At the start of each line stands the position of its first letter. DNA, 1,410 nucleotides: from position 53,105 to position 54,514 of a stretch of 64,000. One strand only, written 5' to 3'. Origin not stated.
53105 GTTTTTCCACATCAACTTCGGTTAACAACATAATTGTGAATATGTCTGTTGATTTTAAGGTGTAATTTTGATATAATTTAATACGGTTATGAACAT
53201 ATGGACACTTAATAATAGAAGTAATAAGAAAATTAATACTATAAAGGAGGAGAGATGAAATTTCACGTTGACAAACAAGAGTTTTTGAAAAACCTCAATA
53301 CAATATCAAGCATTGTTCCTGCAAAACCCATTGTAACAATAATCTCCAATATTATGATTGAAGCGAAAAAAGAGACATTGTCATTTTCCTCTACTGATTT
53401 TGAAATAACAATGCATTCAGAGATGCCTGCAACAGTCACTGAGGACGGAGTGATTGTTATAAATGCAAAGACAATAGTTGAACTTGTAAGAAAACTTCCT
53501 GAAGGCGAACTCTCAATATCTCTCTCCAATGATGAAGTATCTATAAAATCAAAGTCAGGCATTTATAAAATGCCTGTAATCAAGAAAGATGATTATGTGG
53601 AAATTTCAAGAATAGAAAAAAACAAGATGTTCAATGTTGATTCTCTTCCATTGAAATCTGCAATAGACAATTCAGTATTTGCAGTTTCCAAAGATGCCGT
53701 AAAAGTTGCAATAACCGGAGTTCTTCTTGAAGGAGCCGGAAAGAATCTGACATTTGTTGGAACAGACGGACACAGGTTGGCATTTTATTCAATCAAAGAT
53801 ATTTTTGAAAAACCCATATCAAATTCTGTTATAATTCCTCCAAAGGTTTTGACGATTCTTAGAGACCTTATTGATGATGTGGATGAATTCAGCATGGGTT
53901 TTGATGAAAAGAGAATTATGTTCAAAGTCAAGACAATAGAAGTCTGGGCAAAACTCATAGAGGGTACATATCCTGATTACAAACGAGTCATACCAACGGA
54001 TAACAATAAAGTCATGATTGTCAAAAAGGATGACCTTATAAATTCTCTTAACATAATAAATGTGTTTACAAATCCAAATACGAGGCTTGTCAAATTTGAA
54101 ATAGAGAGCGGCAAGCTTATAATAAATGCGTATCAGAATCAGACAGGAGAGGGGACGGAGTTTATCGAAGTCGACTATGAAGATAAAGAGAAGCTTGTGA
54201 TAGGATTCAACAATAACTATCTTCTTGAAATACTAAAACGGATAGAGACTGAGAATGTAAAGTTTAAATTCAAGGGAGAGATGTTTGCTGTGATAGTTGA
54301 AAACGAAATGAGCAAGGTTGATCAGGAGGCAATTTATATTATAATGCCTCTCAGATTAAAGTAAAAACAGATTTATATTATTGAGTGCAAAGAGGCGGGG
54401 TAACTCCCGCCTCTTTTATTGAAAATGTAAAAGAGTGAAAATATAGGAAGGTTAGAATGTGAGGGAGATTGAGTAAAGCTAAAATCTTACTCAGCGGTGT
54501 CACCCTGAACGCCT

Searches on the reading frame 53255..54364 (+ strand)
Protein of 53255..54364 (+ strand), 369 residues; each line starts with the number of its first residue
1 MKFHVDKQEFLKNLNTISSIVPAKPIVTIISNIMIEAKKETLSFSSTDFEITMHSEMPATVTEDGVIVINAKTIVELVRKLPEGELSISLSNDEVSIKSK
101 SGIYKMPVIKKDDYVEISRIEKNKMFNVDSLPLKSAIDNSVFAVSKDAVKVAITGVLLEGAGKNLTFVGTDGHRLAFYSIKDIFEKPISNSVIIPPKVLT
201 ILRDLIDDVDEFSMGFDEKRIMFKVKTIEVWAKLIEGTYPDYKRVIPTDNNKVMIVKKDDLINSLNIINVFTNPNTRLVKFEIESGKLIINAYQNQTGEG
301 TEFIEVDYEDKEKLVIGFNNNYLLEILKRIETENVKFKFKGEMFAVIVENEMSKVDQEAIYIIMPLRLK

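Call 23: search_protein_families(library=pfam, proteins=[window:53255-54364:+])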
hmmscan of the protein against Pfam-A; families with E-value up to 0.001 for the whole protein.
window:53255-54364:+ (369 aa): 3 families
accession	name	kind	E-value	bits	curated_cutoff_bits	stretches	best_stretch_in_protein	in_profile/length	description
PF00712.24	DNA_pol3_beta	-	6.6e-29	101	24.4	1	1-115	1-117/120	DNA polymerase III beta subunit, N-terminal domain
PF02767.21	DNA_pol3_beta_2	-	1.1e-24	87.4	27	1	130-241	4-116/116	DNA polymerase III beta subunit, central domain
PF02768.20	DNA_pol3_beta_3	-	1.7e-20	73.5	27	1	243-367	1-121/121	DNA polymerase III beta subunit, C-terminal domain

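Call 26: find_encoding_contigs(protein=window:53255-54364:+, flank=6000, max_places=10)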
Protein window:53255-54364:+ (369 aa): 1 contig read that carries it; 1 place shown.
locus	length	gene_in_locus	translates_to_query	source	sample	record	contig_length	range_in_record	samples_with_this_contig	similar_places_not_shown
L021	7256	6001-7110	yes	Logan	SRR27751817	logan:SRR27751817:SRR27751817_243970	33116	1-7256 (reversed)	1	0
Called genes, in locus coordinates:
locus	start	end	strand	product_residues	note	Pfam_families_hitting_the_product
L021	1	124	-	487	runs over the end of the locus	-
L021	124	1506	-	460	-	PF02397:Bac_transf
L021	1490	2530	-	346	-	PF00953:Glycos_transf_4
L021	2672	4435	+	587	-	PF01432:Peptidase_M3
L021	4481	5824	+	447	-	PF11638:DnaA_N (weak), PF00308:Bac_DnaA, PF01695:IstB_IS21, PF00004:AAA, PF01637:ATPase_2 (weak), PF13173:AAA_14 (weak), PF08299:Bac_DnaA_C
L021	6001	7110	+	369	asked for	PF00712:DNA_pol3_beta, PF02767:DNA_pol3_beta_2, PF02768:DNA_pol3_beta_3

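Call 27: find_homologous_proteins(query=window:53255-54364:+, max_evalue=1e-40)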
Query window:53255-54364:+ (369 aa): 408 proteins with E <= 1e-40 among 7224 candidates; the best 120 are listed.
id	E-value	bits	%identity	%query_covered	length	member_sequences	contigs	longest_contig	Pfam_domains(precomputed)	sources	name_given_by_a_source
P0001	1.2e-216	736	93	100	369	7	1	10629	PF00712.25,PF02768.21,PF02767.22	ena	-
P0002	1.8e-208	709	89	100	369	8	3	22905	PF00712.25,PF02768.21,PF02767.22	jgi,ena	-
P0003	2.0e-183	627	79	100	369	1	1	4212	PF00712.25,PF02768.21,PF02767.22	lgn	-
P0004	1.6e-156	539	66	100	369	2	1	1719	PF00712.25,PF02768.21,PF02767.22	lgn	-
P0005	5.2e-153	527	64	100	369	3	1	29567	PF00712.25,PF02768.21,PF02767.22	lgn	-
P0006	5.3e-147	507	61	100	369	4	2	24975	PF00712.25,PF02768.21,PF02767.22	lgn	-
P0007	4.8e-146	504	60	100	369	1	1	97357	PF00712.25,PF02768.21,PF02767.22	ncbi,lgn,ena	-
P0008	1.8e-145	502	63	100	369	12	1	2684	PF00712.25,PF02768.21,PF02767.22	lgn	-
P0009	5.7e-142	491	59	100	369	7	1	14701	PF00712.25,PF02768.21,PF02767.22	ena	-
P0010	9.0e-141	487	60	100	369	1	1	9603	PF00712.25,PF02768.21,PF02767.22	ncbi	-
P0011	1.9e-139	483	60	100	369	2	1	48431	PF00712.25,PF02768.21,PF02767.22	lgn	-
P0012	1.0e-137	477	59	100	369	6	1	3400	PF00712.25,PF02768.21,PF02767.22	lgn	-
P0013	3.8e-60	222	34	100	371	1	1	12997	PF00712.25,PF02768.21,PF02767.22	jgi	jgi:DNA polymerase-3 subunit beta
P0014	2.3e-57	213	33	98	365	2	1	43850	PF00712.25,PF02768.21,PF02767.22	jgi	jgi:DNA polymerase-3 subunit beta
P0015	1.1e-55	207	32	100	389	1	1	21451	PF00712.25,PF02768.21,PF02767.22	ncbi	-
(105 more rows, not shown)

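Call 28: find_encoding_contigs(protein=P0001, flank=8000, max_places=3)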
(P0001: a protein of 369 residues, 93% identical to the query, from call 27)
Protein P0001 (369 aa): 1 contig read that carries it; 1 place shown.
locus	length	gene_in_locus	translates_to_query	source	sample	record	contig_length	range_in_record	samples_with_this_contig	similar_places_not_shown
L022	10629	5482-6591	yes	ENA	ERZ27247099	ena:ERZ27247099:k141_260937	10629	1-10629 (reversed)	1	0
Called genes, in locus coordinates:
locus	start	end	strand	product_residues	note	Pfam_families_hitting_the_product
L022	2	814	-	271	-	?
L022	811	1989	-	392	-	PF13439:Glyco_transf_4, PF13579:Glyco_trans_4_4, PF00534:Glycos_transf_1, PF13692:Glyco_trans_1_4, PF13524:Glyco_trans_1_2 (weak)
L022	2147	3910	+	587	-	PF01432:Peptidase_M3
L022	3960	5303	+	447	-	PF11638:DnaA_N (weak), PF00308:Bac_DnaA, PF01695:IstB_IS21, PF00004:AAA, PF01637:ATPase_2 (weak), PF13173:AAA_14 (weak), PF13401:AAA_22 (faint), PF08299:Bac_DnaA_C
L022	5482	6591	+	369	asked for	PF00712:DNA_pol3_beta, PF02767:DNA_pol3_beta_2, PF02768:DNA_pol3_beta_3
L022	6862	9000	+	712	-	PF00912:Transgly, PF00905:Transpeptidase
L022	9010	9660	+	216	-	PF00691:OmpA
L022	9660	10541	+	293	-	PF02568:ThiI (faint), PF18297:NFACT-R_2 (weak)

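Call 29: find_encoding_contigs(protein=P0002, flank=8000, max_places=3)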
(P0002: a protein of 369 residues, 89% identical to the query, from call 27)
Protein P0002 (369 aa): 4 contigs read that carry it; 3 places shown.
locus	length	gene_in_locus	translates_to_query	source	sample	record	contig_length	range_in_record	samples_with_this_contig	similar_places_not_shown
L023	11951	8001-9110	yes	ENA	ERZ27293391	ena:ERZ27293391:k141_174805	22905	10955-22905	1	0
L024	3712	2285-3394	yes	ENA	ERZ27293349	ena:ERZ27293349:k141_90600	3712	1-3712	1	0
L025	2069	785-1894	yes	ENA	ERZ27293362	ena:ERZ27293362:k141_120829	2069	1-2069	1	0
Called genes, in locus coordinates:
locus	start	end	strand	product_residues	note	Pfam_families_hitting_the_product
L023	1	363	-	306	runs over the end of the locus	PF00106:adh_short (weak), PF01073:3Beta_HSD, PF01370:Epimerase, PF02719:Polysacc_synt_2, PF04321:RmlD_sub_bind, PF13460:NAD_binding_10, PF16363:GDP_Man_Dehyd, PF07993:NAD_binding_4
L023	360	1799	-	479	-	-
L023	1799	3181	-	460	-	PF13727:CoA_binding_3 (weak), PF02397:Bac_transf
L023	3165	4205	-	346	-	PF00953:Glycos_transf_4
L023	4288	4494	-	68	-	-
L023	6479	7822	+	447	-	PF11638:DnaA_N (weak), PF00308:Bac_DnaA, PF01695:IstB_IS21, PF00004:AAA (weak), PF01637:ATPase_2 (weak), PF13173:AAA_14 (weak), PF13401:AAA_22 (faint), PF08299:Bac_DnaA_C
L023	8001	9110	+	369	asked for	PF00712:DNA_pol3_beta, PF02767:DNA_pol3_beta_2, PF02768:DNA_pol3_beta_3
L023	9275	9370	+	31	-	-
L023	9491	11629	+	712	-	PF00912:Transgly, PF00905:Transpeptidase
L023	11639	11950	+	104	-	?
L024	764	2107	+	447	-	PF11638:DnaA_N (weak), PF00308:Bac_DnaA, PF01695:IstB_IS21, PF00004:AAA (weak), PF01637:ATPase_2 (weak), PF13173:AAA_14 (weak), PF13401:AAA_22 (faint), PF08299:Bac_DnaA_C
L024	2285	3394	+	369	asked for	PF00712:DNA_pol3_beta, PF02767:DNA_pol3_beta_2, PF02768:DNA_pol3_beta_3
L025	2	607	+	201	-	?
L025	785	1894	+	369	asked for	PF00712:DNA_pol3_beta, PF02767:DNA_pol3_beta_2, PF02768:DNA_pol3_beta_3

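Call 30: find_encoding_contigs(protein=P0007, flank=10000, max_places=3)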
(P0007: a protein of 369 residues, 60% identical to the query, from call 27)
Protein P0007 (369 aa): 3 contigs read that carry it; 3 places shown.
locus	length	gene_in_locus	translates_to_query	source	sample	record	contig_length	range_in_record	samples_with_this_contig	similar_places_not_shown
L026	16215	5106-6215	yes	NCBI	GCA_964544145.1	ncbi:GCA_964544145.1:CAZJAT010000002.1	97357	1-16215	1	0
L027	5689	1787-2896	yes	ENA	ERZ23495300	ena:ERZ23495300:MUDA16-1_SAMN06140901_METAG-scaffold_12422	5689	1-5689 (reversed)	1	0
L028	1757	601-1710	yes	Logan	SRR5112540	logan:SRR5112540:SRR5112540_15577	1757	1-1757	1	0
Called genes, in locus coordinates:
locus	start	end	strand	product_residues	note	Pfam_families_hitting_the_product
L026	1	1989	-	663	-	?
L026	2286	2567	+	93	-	PF05015:HigB-like_toxin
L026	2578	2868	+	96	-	PF01381:HTH_3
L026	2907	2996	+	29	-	-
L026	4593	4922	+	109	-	PF08299:Bac_DnaA_C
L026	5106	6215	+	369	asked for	PF00712:DNA_pol3_beta, PF02767:DNA_pol3_beta_2, PF02768:DNA_pol3_beta_3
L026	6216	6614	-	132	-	PF04463:2-thiour_desulf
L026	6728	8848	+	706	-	PF00912:Transgly, PF00905:Transpeptidase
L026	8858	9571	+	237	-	PF00691:OmpA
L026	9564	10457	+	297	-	-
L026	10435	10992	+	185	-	PF02527:GidB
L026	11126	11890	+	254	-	PF00142:Fer4_NifH, PF01656:CbiA, PF02374:ArsA_ATPase (weak), PF06564:CBP_BcsQ, PF09140:MipZ, PF10609:ParA, PF13614:AAA_31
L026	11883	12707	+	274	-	PF02195:ParB_N, PF17762:HTH_ParB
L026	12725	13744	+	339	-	PF05343:Peptidase_M42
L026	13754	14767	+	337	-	PF27529:AMPT (weak), PF02127:Peptidase_M18 (faint), PF05343:Peptidase_M42, PF01546:Peptidase_M20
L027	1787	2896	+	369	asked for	PF00712:DNA_pol3_beta, PF02767:DNA_pol3_beta_2, PF02768:DNA_pol3_beta_3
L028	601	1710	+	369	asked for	PF00712:DNA_pol3_beta, PF02767:DNA_pol3_beta_2, PF02768:DNA_pol3_beta_3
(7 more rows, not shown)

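Call 41: list_cluster_members(proteins=[P0007, P0010, P0002, P0001])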
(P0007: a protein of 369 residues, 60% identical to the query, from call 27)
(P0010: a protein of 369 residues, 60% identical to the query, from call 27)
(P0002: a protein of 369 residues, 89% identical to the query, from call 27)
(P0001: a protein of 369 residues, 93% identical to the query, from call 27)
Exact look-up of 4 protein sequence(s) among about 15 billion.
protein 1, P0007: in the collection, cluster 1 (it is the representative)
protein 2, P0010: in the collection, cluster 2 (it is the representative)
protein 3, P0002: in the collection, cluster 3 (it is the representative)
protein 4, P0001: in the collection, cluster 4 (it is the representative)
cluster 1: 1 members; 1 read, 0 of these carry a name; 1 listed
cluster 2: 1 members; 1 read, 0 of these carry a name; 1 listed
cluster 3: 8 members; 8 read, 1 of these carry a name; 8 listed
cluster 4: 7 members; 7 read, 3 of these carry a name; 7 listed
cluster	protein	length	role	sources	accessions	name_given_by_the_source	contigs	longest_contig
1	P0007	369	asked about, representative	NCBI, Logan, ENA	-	-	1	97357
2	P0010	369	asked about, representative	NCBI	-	-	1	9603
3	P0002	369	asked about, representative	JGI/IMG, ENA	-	-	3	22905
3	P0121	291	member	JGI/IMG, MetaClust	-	\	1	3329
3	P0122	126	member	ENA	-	-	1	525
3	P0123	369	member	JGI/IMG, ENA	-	-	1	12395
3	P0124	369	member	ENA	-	-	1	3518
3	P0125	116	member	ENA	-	-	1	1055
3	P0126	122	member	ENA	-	-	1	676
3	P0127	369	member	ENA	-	-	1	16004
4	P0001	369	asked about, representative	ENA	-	-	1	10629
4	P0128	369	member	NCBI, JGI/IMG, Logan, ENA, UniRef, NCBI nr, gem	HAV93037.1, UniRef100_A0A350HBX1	TPA: DNA polymerase III subunit beta [candidate division WOR-3 bacterium] | DNA polymerase-3 subunit beta | Beta sliding clamp n=1 Tax=candidate division WOR-3 bacterium TaxID=2052148 ...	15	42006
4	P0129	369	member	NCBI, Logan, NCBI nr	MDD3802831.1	MAG: DNA polymerase III subunit beta [bacterium] | DNA polymerase III subunit beta [bacterium]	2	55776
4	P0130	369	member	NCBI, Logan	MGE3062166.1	MAG: DNA polymerase III subunit beta [bacterium]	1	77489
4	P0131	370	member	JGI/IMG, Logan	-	-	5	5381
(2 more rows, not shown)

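Call 42: find_encoding_contigs(protein=P0130, flank=10000, max_places=3)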
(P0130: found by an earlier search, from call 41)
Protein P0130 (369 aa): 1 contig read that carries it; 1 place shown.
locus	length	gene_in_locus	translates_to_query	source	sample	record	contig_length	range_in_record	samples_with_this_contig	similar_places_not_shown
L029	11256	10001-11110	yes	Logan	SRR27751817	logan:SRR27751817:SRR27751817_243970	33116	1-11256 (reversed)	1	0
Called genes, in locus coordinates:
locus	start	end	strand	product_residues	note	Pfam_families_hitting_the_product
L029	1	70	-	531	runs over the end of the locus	PF01541:GIY-YIG, PF27096:UvrC_M, PF02151:UVR, PF08459:UvrC_RNaseH_dom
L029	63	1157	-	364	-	PF00266:Aminotran_5 (weak), PF01041:DegT_DnrJ_EryC1, PF01053:Cys_Met_Meta_PP (weak)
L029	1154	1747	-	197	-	PF25084:LbH_EIF2B (weak), PF25087:GMPPB_C (weak), PF14602:Hexapep_2 (faint), PF00132:Hexapep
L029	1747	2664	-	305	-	PF00106:adh_short (weak), PF01073:3Beta_HSD, PF01370:Epimerase, PF02719:Polysacc_synt_2, PF04321:RmlD_sub_bind, PF13460:NAD_binding_10, PF16363:GDP_Man_Dehyd, PF07993:NAD_binding_4, +2 more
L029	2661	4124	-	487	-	-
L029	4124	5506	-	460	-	PF02397:Bac_transf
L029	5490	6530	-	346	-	PF00953:Glycos_transf_4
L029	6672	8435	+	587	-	PF01432:Peptidase_M3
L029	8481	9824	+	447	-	PF11638:DnaA_N (weak), PF00308:Bac_DnaA, PF01695:IstB_IS21, PF00004:AAA, PF01637:ATPase_2 (weak), PF13173:AAA_14 (weak), PF08299:Bac_DnaA_C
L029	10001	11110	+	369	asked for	PF00712:DNA_pol3_beta, PF02767:DNA_pol3_beta_2, PF02768:DNA_pol3_beta_3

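Call 43: find_encoding_contigs(protein=P0129, flank=10000, max_places=3)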
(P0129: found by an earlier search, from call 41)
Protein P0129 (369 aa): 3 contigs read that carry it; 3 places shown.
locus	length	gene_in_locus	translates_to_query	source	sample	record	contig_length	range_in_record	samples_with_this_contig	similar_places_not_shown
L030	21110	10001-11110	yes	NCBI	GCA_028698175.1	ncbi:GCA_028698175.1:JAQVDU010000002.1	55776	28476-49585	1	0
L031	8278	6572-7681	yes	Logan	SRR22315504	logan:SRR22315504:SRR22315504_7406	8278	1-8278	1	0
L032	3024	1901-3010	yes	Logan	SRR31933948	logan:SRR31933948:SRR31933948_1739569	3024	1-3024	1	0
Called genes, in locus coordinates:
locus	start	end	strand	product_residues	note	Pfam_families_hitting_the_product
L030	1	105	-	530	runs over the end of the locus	PF01541:GIY-YIG, PF27096:UvrC_M, PF02151:UVR (weak), PF22920:UvrC_RNaseH (faint), PF08459:UvrC_RNaseH_dom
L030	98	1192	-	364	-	PF00266:Aminotran_5 (weak), PF00155:Aminotran_1_2, PF01041:DegT_DnrJ_EryC1, PF01053:Cys_Met_Meta_PP (weak)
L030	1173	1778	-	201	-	PF25084:LbH_EIF2B (weak), PF00132:Hexapep, PF25087:GMPPB_C (weak), PF14602:Hexapep_2 (faint), PF00132:Hexapep (weak)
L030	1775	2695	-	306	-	PF00106:adh_short (weak), PF01073:3Beta_HSD, PF01370:Epimerase, PF02719:Polysacc_synt_2, PF04321:RmlD_sub_bind, PF13460:NAD_binding_10, PF16363:GDP_Man_Dehyd, PF07993:NAD_binding_4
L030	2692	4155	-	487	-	-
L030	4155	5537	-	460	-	PF13727:CoA_binding_3 (weak), PF02397:Bac_transf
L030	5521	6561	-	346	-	PF00953:Glycos_transf_4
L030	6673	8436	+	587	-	PF01432:Peptidase_M3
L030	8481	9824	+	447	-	PF11638:DnaA_N (weak), PF00308:Bac_DnaA, PF01695:IstB_IS21, PF00004:AAA, PF01637:ATPase_2, PF13173:AAA_14 (weak), PF13401:AAA_22 (faint), PF08299:Bac_DnaA_C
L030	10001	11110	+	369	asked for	PF00712:DNA_pol3_beta, PF02767:DNA_pol3_beta_2, PF02768:DNA_pol3_beta_3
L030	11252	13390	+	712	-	PF00912:Transgly, PF00905:Transpeptidase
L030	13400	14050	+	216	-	PF00691:OmpA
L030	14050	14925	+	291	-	PF02568:ThiI (weak), PF18297:NFACT-R_2 (weak)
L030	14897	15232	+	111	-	PF18935:DUF5683 (faint)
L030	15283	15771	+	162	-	PF02527:GidB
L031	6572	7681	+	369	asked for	PF00712:DNA_pol3_beta, PF02767:DNA_pol3_beta_2, PF02768:DNA_pol3_beta_3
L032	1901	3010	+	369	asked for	PF00712:DNA_pol3_beta, PF02767:DNA_pol3_beta_2, PF02768:DNA_pol3_beta_3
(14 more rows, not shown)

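Call 44: find_encoding_contigs(protein=P0128, flank=10000, max_places=6)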
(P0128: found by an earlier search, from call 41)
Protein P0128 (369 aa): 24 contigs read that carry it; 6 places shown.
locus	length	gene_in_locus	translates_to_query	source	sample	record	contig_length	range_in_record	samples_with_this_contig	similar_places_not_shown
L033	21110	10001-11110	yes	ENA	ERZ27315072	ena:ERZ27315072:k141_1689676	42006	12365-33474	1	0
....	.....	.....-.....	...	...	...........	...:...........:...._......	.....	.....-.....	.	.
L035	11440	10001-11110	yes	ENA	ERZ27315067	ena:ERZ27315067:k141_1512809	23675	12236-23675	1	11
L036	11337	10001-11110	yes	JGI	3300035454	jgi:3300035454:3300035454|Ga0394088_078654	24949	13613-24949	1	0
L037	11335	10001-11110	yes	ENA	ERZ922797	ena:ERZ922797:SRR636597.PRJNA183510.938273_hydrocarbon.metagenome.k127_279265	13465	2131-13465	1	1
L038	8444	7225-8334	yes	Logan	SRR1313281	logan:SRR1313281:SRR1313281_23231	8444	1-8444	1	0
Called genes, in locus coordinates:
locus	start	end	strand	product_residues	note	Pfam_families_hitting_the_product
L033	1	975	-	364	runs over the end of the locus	PF00155:Aminotran_1_2, PF01041:DegT_DnrJ_EryC1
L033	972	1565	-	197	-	PF25084:LbH_EIF2B, PF14602:Hexapep_2 (faint), PF00132:Hexapep, PF25087:GMPPB_C (weak), PF00132:Hexapep (weak)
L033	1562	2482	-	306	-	PF00106:adh_short, PF01073:3Beta_HSD, PF01370:Epimerase, PF02719:Polysacc_synt_2, PF04321:RmlD_sub_bind, PF13460:NAD_binding_10, PF16363:GDP_Man_Dehyd, PF07993:NAD_binding_4, +2 more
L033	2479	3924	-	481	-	-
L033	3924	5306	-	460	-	PF13727:CoA_binding_3 (weak), PF02397:Bac_transf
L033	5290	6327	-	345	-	PF00953:Glycos_transf_4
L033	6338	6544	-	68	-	-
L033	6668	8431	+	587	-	PF08439:Peptidase_M3_N, PF01432:Peptidase_M3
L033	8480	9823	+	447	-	PF11638:DnaA_N (weak), PF00308:Bac_DnaA, PF01695:IstB_IS21, PF00004:AAA, PF01637:ATPase_2 (weak), PF13173:AAA_14 (weak), PF13401:AAA_22 (faint), PF08299:Bac_DnaA_C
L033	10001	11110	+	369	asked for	PF00712:DNA_pol3_beta, PF02767:DNA_pol3_beta_2, PF02768:DNA_pol3_beta_3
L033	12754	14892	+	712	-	PF00912:Transgly, PF00905:Transpeptidase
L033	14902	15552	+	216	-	PF00691:OmpA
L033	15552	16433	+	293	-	PF18297:NFACT-R_2 (weak)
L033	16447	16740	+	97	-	PF18935:DUF5683 (faint)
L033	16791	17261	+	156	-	PF02527:GidB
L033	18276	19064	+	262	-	PF00142:Fer4_NifH (weak), PF01656:CbiA, PF02374:ArsA_ATPase (weak), PF06564:CBP_BcsQ, PF09140:MipZ, PF10609:ParA, PF13614:AAA_31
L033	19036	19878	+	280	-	PF02195:ParB_N, PF17762:HTH_ParB, PF23552:ParB_C (weak)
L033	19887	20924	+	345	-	PF05343:Peptidase_M42, PF01546:Peptidase_M20 (weak)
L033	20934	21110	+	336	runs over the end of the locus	PF27529:AMPT (weak), PF05343:Peptidase_M42, PF02127:Peptidase_M18 (faint), PF01546:Peptidase_M20 (weak)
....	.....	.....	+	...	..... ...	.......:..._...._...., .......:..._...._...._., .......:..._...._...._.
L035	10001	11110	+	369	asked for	PF00712:DNA_pol3_beta, PF02767:DNA_pol3_beta_2, PF02768:DNA_pol3_beta_3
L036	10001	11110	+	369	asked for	PF00712:DNA_pol3_beta, PF02767:DNA_pol3_beta_2, PF02768:DNA_pol3_beta_3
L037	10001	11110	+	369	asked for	PF00712:DNA_pol3_beta, PF02767:DNA_pol3_beta_2, PF02768:DNA_pol3_beta_3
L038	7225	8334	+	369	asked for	PF00712:DNA_pol3_beta, PF02767:DNA_pol3_beta_2, PF02768:DNA_pol3_beta_3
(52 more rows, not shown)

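Call 98: find_encoding_contigs(protein=P0011, flank=10000, max_places=2)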
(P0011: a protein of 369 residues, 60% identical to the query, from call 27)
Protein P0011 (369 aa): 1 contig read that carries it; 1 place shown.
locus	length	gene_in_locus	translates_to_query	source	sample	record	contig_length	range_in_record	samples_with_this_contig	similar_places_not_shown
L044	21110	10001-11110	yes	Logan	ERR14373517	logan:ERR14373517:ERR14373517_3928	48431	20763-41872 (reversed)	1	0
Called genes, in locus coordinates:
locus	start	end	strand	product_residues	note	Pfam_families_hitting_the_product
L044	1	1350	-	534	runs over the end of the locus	PF01541:GIY-YIG, PF27096:UvrC_M, PF02151:UVR (weak), PF08459:UvrC_RNaseH_dom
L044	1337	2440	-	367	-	PF01041:DegT_DnrJ_EryC1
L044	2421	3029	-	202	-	PF25084:LbH_EIF2B, PF14602:Hexapep_2 (faint), PF00132:Hexapep, PF25087:GMPPB_C (weak), PF00132:Hexapep (weak)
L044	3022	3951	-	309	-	PF00106:adh_short (weak), PF01073:3Beta_HSD, PF01370:Epimerase, PF02719:Polysacc_synt_2, PF04321:RmlD_sub_bind, PF13460:NAD_binding_10, PF16363:GDP_Man_Dehyd, PF07993:NAD_binding_4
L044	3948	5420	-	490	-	-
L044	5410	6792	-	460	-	PF13727:CoA_binding_3, PF02397:Bac_transf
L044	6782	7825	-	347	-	PF00953:Glycos_transf_4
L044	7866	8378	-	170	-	PF14512:TM1586_NiRdase, PF00881:Nitroreductase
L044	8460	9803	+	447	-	PF11638:DnaA_N, PF00308:Bac_DnaA, PF01695:IstB_IS21, PF00004:AAA (weak), PF13173:AAA_14 (weak), PF08299:Bac_DnaA_C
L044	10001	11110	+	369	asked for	PF00712:DNA_pol3_beta, PF02767:DNA_pol3_beta_2, PF02768:DNA_pol3_beta_3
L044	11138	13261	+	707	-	PF00912:Transgly, PF00905:Transpeptidase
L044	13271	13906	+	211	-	PF00691:OmpA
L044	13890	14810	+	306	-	-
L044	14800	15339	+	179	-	PF02527:GidB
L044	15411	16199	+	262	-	PF00142:Fer4_NifH (weak), PF01656:CbiA, PF02374:ArsA_ATPase (weak), PF06564:CBP_BcsQ (faint), PF09140:MipZ (faint), PF10609:ParA (weak), PF13614:AAA_31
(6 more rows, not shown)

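Call 99: find_encoding_contigs(protein=P0005, flank=10000, max_places=2)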
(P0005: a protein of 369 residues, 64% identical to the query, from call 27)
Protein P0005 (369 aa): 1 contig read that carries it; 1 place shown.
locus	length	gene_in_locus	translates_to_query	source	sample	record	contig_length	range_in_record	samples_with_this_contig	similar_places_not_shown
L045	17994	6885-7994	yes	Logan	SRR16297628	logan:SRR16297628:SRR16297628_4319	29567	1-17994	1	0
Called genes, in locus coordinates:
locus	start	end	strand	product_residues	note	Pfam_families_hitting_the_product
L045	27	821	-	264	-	-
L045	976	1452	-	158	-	PF14595:Thioredoxin_9 (faint), PF08534:Redoxin, PF00578:AhpC-TSA, PF00255:GSHPx, PF00085:Thioredoxin, PF13098:Thioredoxin_2, PF13905:Thioredoxin_8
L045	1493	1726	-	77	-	PF00462:Glutaredoxin, PF13417:GST_N_3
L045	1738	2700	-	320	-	PF01946:Thi4 (weak), PF00890:FAD_binding_2 (faint), PF01266:DAO (faint), PF01494:FAD_binding_3 (faint), PF07992:Pyr_redox_2, PF13434:Lys_Orn_oxgnase (faint), PF13738:Pyr_redox_3, PF00070:Pyr_redox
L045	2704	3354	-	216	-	PF00085:Thioredoxin (faint), PF23357:DUF7088 (faint), PF13098:Thioredoxin_2 (faint), PF13192:Thioredoxin_3, PF00462:Glutaredoxin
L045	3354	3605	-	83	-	PF13490:zf-HC2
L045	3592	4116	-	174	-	PF04542:Sigma70_r2, PF08281:Sigma70_r4_2, PF04545:Sigma70_r4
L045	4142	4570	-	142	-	PF00877:NLPC_P60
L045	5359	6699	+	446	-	PF11638:DnaA_N, PF00308:Bac_DnaA, PF01695:IstB_IS21 (weak), PF00004:AAA (weak), PF08299:Bac_DnaA_C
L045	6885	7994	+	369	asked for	PF00712:DNA_pol3_beta, PF02767:DNA_pol3_beta_2, PF02768:DNA_pol3_beta_3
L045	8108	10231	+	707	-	PF00912:Transgly, PF00905:Transpeptidase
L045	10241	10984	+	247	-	PF00691:OmpA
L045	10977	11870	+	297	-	PF18297:NFACT-R_2 (faint)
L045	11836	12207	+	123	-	PF18935:DUF5683 (faint)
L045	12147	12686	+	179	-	PF02527:GidB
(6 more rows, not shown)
